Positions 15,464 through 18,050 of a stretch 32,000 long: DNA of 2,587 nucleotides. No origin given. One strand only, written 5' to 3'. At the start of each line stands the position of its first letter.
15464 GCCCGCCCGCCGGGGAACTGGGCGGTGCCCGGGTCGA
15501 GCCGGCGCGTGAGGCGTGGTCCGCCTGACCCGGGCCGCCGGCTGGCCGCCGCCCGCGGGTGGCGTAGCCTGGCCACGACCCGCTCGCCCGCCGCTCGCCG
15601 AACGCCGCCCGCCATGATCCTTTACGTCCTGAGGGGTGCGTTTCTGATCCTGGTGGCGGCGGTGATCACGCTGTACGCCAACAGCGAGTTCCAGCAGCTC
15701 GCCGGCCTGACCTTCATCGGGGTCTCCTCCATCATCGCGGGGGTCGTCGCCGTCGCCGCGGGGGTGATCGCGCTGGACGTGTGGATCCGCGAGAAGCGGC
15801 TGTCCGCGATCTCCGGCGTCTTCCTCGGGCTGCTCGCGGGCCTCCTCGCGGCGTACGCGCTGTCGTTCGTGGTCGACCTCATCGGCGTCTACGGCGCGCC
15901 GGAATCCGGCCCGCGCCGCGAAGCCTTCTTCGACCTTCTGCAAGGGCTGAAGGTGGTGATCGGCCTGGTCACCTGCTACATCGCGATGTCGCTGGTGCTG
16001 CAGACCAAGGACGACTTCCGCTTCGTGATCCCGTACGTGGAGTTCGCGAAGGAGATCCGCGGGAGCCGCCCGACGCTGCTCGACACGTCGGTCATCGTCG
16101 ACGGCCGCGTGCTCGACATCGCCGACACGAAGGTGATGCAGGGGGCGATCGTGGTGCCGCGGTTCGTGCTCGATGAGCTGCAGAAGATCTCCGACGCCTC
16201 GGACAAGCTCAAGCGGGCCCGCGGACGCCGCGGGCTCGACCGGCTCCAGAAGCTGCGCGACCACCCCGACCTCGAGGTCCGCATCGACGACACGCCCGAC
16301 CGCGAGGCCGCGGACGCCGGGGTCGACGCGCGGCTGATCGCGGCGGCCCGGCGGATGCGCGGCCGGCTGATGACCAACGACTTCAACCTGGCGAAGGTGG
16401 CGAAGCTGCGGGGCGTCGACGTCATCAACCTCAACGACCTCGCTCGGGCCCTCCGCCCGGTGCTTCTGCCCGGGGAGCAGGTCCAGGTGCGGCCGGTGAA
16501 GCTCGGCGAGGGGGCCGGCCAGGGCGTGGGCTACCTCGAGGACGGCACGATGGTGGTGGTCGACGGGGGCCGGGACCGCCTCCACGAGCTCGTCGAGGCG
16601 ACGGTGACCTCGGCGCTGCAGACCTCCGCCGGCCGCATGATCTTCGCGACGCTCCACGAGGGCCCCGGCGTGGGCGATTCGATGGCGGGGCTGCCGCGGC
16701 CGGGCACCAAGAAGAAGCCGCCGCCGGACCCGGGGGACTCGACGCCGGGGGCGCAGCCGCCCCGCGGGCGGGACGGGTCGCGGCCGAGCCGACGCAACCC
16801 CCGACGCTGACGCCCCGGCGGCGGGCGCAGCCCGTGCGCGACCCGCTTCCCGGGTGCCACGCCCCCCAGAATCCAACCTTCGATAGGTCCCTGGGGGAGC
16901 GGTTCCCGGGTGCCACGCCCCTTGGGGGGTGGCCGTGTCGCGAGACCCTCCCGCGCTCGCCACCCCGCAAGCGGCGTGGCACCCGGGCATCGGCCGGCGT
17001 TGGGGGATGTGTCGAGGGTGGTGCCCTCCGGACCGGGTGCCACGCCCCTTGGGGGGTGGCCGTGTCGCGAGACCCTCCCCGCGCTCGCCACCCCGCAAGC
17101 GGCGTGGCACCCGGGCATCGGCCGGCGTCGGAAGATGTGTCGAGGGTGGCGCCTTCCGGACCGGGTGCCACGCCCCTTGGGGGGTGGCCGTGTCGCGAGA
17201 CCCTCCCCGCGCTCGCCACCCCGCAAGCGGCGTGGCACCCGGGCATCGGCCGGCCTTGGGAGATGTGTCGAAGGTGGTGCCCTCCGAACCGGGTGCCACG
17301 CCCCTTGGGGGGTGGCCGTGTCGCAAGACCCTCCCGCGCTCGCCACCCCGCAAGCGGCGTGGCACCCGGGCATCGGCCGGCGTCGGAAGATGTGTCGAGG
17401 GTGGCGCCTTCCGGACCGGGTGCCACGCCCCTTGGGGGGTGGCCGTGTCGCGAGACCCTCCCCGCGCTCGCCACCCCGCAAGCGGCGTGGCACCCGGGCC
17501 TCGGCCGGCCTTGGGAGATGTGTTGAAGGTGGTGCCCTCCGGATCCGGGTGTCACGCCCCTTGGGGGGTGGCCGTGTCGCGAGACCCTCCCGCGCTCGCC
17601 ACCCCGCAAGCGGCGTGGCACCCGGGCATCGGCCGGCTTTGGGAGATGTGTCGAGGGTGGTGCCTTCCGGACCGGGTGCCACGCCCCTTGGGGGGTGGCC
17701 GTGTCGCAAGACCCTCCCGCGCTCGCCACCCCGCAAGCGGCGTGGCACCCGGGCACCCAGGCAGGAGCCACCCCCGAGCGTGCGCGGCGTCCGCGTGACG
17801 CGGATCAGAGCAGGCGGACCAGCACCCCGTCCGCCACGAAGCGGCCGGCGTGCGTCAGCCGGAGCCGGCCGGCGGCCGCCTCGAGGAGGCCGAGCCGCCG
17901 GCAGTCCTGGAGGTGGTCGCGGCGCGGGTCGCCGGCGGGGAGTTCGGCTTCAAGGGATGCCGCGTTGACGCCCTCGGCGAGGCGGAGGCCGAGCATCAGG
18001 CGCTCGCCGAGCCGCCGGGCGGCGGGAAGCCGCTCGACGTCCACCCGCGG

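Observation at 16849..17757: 0.9-kb tandem array of 127-129-bp hairpin units between convergent genes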

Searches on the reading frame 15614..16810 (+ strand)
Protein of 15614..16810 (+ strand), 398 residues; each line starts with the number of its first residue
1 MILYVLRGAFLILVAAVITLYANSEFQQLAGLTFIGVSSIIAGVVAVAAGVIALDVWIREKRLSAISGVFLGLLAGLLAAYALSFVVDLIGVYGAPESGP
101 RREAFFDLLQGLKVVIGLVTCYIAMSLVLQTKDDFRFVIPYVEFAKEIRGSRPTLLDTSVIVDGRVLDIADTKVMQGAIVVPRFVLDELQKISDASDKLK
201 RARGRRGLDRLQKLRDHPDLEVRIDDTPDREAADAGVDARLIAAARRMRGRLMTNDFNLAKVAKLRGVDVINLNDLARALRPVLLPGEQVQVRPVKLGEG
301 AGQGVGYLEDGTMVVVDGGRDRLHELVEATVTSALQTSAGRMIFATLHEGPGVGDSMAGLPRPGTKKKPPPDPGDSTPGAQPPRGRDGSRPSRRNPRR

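Call 13: find_encoding_contigs(protein=window:15614-16810:+, flank=10000, max_places=6)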
Protein window:15614-16810:+ (398 aa): 4 contigs read that carry it; 3 places shown.
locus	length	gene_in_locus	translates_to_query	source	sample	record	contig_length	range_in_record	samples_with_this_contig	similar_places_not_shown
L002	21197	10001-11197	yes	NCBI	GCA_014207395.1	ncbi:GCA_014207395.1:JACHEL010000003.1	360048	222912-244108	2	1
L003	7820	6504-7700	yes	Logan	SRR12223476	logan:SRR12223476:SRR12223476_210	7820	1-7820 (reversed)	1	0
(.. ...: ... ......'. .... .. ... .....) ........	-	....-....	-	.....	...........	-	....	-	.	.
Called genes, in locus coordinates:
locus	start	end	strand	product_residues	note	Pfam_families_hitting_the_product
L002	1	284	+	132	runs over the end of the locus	PF01155:HypA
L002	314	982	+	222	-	PF02492:cobW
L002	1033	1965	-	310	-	PF00581:Rhodanese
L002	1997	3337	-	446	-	-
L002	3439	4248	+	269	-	PF07963:N_methyl (faint), PF07596:SBP_bac_10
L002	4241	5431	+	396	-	PF03150:CCP_MauG, PF00034:Cytochrom_C (faint)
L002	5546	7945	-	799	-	PF09137:Glucodextran_N, PF00723:Glyco_hydro_15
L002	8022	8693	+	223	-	PF07963:N_methyl (weak), PF07596:SBP_bac_10 (weak)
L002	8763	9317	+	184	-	-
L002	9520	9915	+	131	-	-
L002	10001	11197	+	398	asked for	PF01850:PIN (weak)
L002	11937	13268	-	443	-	PF04055:Radical_SAM, PF06969:HemN_C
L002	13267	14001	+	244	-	PF16697:Yop-YscD_cpl, PF00498:FHA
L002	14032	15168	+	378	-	PF01784:DUF34_NIF3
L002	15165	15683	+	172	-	PF01288:HPPK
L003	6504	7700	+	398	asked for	PF01850:PIN (weak)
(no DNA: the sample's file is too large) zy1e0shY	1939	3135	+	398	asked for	PF01850:PIN (weak)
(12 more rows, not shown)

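Call 18: find_homologous_proteins(query=window:15614-16810:+, max_evalue=1e-20)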
Query window:15614-16810:+ (398 aa): 7961 proteins with E <= 1e-20 among 8000 candidates; the best 120 are listed.
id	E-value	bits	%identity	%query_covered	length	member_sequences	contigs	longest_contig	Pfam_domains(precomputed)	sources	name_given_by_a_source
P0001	4.1e-252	854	100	100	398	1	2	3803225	PF01850.28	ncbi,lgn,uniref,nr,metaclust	ncbi:PIN/TRAM domain-containing protein [Phycisphaera mikurensis]|uniref:TRAM domain-containing prot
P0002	2.1e-217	740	87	97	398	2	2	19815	PF01850.28,PF01938.27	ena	-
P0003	6.8e-211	718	84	97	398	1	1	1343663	PF01850.28,PF13638.13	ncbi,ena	-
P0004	2.5e-196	670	85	92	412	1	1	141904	PF13638.13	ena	-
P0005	1.3e-162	559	68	96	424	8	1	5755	-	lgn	-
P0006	6.5e-146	504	61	100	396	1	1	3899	PF01938.27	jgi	jgi:uncharacterized protein YacL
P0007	1.3e-144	500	60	100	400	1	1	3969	PF01938.27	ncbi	-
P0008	3.1e-140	486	62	89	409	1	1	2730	-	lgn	-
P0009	1.2e-139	484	59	100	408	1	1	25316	PF18477.8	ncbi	-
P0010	1.8e-139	483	61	100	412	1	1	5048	-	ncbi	ncbi:MAG: PIN/TRAM domain-containing protein [Planctomycetota bacterium]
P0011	2.4e-139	483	61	100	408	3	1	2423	-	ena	-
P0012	4.6e-139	482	60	100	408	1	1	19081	PF01850.28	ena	-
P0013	6.2e-139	481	60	100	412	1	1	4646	-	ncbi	-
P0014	6.3e-139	481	61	100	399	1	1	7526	-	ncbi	-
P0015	2.6e-138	479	60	96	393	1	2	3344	-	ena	-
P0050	1.2e-132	461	59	100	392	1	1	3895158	PF01850.28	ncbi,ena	-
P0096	3.2e-128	446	58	88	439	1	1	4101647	-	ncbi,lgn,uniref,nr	ncbi:PIN/TRAM domain-containing protein [Algisphaera agarilytica]|uniref:Uncharacterized protein Yac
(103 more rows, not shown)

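Call 19: find_encoding_contigs(protein=P0003, flank=10000, max_places=3)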
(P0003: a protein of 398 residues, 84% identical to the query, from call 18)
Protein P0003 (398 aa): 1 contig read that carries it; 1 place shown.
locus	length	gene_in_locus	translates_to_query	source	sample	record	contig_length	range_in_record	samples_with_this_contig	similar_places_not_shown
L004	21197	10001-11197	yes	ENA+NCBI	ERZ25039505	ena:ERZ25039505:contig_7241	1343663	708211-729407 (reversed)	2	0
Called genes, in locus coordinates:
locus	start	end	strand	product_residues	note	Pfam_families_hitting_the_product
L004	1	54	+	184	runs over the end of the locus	PF16347:SGSH_C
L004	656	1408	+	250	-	PF00884:Sulfatase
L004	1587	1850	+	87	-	PF00884:Sulfatase (weak)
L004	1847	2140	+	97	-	PF16347:SGSH_C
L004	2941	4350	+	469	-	PF00089:Trypsin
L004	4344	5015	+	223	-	-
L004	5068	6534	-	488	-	PF07992:Pyr_redox_2 (weak), PF01266:DAO, PF01593:Amino_oxidase, PF12831:FAD_oxidored, PF13450:NAD_binding_8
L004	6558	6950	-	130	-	PF00494:SQS_PSY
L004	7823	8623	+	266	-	-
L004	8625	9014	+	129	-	-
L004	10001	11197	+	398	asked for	PF01850:PIN (faint), PF13638:PIN_4 (weak)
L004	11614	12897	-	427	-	PF13506:Glyco_transf_21, PF13641:Glyco_tranf_2_3 (weak)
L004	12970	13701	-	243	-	PF01676:Metalloenzyme, PF01663:Phosphodiest (weak)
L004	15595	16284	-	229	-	PF02660:G3P_acyltransf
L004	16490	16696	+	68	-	-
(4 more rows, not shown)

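Call 20: find_encoding_contigs(protein=P0004, flank=10000, max_places=3)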
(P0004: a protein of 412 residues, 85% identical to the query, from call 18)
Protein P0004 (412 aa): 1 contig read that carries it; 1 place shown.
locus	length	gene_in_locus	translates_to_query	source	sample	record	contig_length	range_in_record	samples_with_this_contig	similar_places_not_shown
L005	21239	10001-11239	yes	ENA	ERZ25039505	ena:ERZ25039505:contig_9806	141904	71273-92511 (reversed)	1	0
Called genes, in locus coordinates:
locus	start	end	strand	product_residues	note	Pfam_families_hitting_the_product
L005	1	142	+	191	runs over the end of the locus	-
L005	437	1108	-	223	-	PF11172:DUF2959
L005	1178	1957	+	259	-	PF08242:Methyltransf_12 (weak)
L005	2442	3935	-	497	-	PF04055:Radical_SAM, PF19288:CofH_C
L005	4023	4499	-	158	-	PF12867:DinB_2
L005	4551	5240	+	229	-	PF02666:PS_Dcarbxylase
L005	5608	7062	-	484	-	PF07992:Pyr_redox_2 (faint), PF01266:DAO (weak), PF01593:Amino_oxidase, PF12831:FAD_oxidored, PF13450:NAD_binding_8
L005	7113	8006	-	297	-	PF00494:SQS_PSY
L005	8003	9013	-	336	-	PF00494:SQS_PSY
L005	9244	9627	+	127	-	-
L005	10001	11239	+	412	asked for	PF13638:PIN_4 (weak)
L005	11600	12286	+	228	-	PF02517:Rce1-like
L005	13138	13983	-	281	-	PF02899:Phage_int_SAM_1, PF00589:Phage_integrase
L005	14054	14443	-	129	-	-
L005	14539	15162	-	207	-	PF02223:Thymidylate_kin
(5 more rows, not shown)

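Call 21: find_encoding_contigs(protein=P0002, flank=10000, max_places=3)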
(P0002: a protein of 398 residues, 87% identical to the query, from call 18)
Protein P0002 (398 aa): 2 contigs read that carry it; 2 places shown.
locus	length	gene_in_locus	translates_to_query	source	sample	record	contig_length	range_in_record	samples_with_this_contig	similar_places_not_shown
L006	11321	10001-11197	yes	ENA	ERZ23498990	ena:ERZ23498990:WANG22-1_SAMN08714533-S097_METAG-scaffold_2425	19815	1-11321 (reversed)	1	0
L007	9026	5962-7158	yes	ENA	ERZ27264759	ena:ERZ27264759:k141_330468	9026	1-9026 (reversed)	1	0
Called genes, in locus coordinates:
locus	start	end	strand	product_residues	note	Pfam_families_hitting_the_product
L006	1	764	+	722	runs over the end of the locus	-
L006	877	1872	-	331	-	PF00389:2-Hacid_dh, PF02826:2-Hacid_dh_C, PF01262:AlaDh_PNT_C (faint)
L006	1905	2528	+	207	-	PF00583:Acetyltransf_1, PF13673:Acetyltransf_10, PF13508:Acetyltransf_7, PF08445:FR47 (faint)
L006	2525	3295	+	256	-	-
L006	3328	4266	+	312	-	PF08551:DUF1751 (faint), PF01694:Rhomboid, PF20216:DUF6576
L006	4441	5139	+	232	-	PF02666:PS_Dcarbxylase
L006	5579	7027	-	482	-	PF07992:Pyr_redox_2 (weak), PF01266:DAO (weak), PF01593:Amino_oxidase, PF12831:FAD_oxidored, PF13450:NAD_binding_8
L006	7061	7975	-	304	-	PF00494:SQS_PSY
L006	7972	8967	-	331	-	PF00494:SQS_PSY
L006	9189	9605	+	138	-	-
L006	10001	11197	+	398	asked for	PF01850:PIN (weak), PF01938:TRAM (weak)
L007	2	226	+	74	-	?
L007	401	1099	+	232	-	PF02666:PS_Dcarbxylase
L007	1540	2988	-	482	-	PF07992:Pyr_redox_2 (weak), PF01266:DAO, PF01593:Amino_oxidase, PF12831:FAD_oxidored, PF13450:NAD_binding_8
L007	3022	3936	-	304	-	PF00494:SQS_PSY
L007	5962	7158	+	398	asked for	PF01850:PIN (weak), PF01938:TRAM (weak)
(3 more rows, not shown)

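Call 49: find_encoding_contigs(protein=P0096, flank=4000, max_places=1)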
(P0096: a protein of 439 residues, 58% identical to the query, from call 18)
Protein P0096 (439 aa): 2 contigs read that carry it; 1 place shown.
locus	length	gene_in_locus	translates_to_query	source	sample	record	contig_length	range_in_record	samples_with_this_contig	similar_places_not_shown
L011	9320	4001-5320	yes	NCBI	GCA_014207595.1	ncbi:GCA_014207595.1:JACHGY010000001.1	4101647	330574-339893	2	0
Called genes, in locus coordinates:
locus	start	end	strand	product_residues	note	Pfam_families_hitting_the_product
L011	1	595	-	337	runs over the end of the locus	PF00494:SQS_PSY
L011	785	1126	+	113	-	-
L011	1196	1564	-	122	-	PF02575:YbaB_DNA_bd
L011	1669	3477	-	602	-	PF05496:RuvB_N (faint), PF13177:DNA_pol3_delta2, PF13401:AAA_22 (weak), PF00004:AAA, PF22608:DNAX_ATPase_lid, PF12169:DNA_pol3_gamma3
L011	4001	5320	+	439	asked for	-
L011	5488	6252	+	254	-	PF07963:N_methyl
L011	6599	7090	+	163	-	-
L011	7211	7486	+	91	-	-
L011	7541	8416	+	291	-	PF00135:COesterase, PF20434:BD-FAE, PF07859:Abhydrolase_3, PF12697:Abhydrolase_6 (weak)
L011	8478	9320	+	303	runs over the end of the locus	PF17773:UPF0176_N, PF00581:Rhodanese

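Call 50: find_encoding_contigs(protein=P0050, flank=4000, max_places=1)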
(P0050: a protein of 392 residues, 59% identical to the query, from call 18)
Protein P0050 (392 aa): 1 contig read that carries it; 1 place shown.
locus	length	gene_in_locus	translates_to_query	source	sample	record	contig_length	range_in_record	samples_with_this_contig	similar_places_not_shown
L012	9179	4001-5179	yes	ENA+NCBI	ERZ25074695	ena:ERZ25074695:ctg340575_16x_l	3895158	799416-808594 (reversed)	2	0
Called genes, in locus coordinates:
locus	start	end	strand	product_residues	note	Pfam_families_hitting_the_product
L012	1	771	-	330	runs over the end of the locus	PF03706:LPG_synthase_TM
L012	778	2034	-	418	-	-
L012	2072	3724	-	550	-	-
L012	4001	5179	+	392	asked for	PF01850:PIN (weak)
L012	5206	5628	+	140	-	PF00583:Acetyltransf_1, PF13673:Acetyltransf_10, PF13508:Acetyltransf_7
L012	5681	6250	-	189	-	-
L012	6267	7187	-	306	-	PF02629:CoA_binding, PF13607:Succ_CoA_lig, PF00549:Ligase_CoA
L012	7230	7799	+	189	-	PF03352:Adenine_glyco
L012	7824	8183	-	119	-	PF14489:QueF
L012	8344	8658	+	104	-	PF02686:GatC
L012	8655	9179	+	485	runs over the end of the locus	PF01425:Amidase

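Call 51: find_encoding_contigs(protein=P0005, flank=4000, max_places=1)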
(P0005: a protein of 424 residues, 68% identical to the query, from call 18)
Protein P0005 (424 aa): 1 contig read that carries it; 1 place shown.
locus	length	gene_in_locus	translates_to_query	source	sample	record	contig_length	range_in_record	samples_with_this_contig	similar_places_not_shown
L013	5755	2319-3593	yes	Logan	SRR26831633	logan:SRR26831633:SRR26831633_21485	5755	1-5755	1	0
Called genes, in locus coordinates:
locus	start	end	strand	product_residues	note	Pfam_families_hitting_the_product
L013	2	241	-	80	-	?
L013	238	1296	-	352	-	PF00494:SQS_PSY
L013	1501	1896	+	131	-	-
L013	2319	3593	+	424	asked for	-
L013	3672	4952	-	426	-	PF04055:Radical_SAM, PF06969:HemN_C (weak)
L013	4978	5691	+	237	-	PF16697:Yop-YscD_cpl, PF00498:FHA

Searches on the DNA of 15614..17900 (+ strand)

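Call 16: search_rna_families(source=window, start=16700, end=17900, threshold=evalue, max_evalue=10)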
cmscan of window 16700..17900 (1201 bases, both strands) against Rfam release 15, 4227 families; matches with E-value up to 10: 14.
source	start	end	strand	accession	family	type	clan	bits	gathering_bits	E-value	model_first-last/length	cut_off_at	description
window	17291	17368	-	RF03433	mir-2576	Gene; miRNA;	-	24.1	83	0.49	1-120/120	no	mir-2576 microRNA precursor family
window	17674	17751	-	RF03433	mir-2576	Gene; miRNA;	-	24.1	83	0.49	1-120/120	no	mir-2576 microRNA precursor family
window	17547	17624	-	RF03433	mir-2576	Gene; miRNA;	-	22.6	83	1.1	1-120/120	no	mir-2576 microRNA precursor family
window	17102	17175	+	RF02025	mir-3017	Gene; miRNA;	-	22.5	51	0.17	1-70/70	no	mir-3017 microRNA precursor family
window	17357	17430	+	RF02025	mir-3017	Gene; miRNA;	-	22.5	51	0.17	1-70/70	no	mir-3017 microRNA precursor family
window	17035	17113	-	RF03433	mir-2576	Gene; miRNA;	-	22.1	83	1.4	1-120/120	no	mir-2576 microRNA precursor family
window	17163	17241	-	RF03433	mir-2576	Gene; miRNA;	-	22.1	83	1.4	1-120/120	no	mir-2576 microRNA precursor family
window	17418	17496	-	RF03433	mir-2576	Gene; miRNA;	-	22.1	83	1.4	1-120/120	no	mir-2576 microRNA precursor family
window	17053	17094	+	RF03946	mir-3132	Gene; miRNA;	-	17.8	84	6.1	1-75/75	no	mir-3132 microRNA precursor family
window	16844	16914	-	RF04274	mir-9223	Gene; miRNA;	-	17.3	53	2.3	1-76/76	no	mir-9223 microRNA precursor family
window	17087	17170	+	RF02794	Pab19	Gene; snRNA; snoRNA; HACA-box;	-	17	55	7.6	1-102/102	no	Pab19 RNA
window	17342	17425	+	RF02794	Pab19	Gene; snRNA; snoRNA; HACA-box;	-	17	55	7.6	1-102/102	no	Pab19 RNA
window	16874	16924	+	RF00454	p27_CRE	Cis-reg;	-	16.1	42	3.8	1-59/59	no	p27 cis-regulatory element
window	16844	16914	+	RF04274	mir-9223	Gene; miRNA;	-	16.1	53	5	1-76/76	no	mir-9223 microRNA precursor family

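Call 23: search_rna_families(sources=[L004, L005, L007, L002], threshold=gathering)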
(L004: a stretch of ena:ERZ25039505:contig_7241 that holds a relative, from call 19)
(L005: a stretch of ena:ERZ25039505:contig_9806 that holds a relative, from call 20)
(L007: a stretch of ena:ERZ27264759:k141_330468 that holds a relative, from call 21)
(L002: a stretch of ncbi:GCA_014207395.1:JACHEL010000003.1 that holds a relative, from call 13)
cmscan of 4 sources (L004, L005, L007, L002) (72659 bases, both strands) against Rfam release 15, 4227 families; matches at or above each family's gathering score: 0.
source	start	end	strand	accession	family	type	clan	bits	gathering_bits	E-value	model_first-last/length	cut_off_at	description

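Call 58: search_dna_similar(query=window:17033-17288:+, collection=plasmids, mode=distant, max_evalue=0.01, max_rows=15)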
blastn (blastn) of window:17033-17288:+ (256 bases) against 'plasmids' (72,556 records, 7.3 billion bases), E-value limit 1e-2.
No match.

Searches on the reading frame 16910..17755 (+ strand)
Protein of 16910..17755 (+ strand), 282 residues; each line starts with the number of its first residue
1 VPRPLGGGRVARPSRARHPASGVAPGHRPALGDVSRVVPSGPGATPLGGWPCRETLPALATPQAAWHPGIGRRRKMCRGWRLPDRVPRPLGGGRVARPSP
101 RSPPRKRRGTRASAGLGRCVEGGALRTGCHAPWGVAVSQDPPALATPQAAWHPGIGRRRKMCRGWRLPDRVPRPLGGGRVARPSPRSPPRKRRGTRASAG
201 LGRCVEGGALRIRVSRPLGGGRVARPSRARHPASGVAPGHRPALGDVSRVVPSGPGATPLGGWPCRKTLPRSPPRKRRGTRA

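Call 82: search_protein_representatives(protein=window:16910-17755:+)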
Query: 282 residues. Proteins with E-value up to 0.001 (for the whole library): 1; up to 1e-10: 0; up to 1e-30: 0. The best 1 are listed.
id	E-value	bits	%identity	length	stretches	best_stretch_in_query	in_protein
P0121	3.6e-05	40.1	62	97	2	221-260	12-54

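Call 84: find_homologous_proteins(query=P0121, max_evalue=0.01)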
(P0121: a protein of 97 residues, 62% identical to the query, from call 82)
Query P0121 (97 aa): 1 proteins with E <= 0.01 among 214 candidates.
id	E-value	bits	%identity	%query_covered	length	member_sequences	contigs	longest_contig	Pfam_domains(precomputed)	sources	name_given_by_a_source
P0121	1.2e-55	204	100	100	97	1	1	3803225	-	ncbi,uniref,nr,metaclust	ncbi:hypothetical protein PSMK_12760 [Phycisphaera mikurensis NBRC 102666]|uniref:Uncharacterized pr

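Call 85: find_encoding_contigs(protein=P0121, flank=10000, max_places=3)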
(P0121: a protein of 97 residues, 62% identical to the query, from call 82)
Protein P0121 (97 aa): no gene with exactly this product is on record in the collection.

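Call 87: list_cluster_members(proteins=[P0121, P0001])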
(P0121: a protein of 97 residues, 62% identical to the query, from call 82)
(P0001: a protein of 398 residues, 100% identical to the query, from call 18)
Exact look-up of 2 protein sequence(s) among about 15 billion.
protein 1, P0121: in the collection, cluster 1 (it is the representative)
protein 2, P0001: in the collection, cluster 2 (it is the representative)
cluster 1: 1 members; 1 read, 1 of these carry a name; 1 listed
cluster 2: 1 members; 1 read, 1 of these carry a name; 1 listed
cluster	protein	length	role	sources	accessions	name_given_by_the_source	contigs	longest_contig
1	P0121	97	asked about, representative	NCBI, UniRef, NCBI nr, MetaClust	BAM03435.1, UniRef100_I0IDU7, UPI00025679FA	hypothetical protein PSMK_12760 [Phycisphaera mikurensis NBRC 102666] | Uncharacterized protein n=1 Tax=Phycisphaera mikurensis (strain NBRC 102666 / KCTC 22515 ... | status=active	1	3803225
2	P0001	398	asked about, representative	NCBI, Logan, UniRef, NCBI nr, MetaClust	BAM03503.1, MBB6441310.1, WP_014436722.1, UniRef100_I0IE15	PIN/TRAM domain-containing protein [Phycisphaera mikurensis] | TRAM domain-containing protein n=1 Tax=Phycisphaera mikurensis (strain NBRC 102666 / KCTC ... | PIN domain-containing protein [Phycisphaera mikurensis]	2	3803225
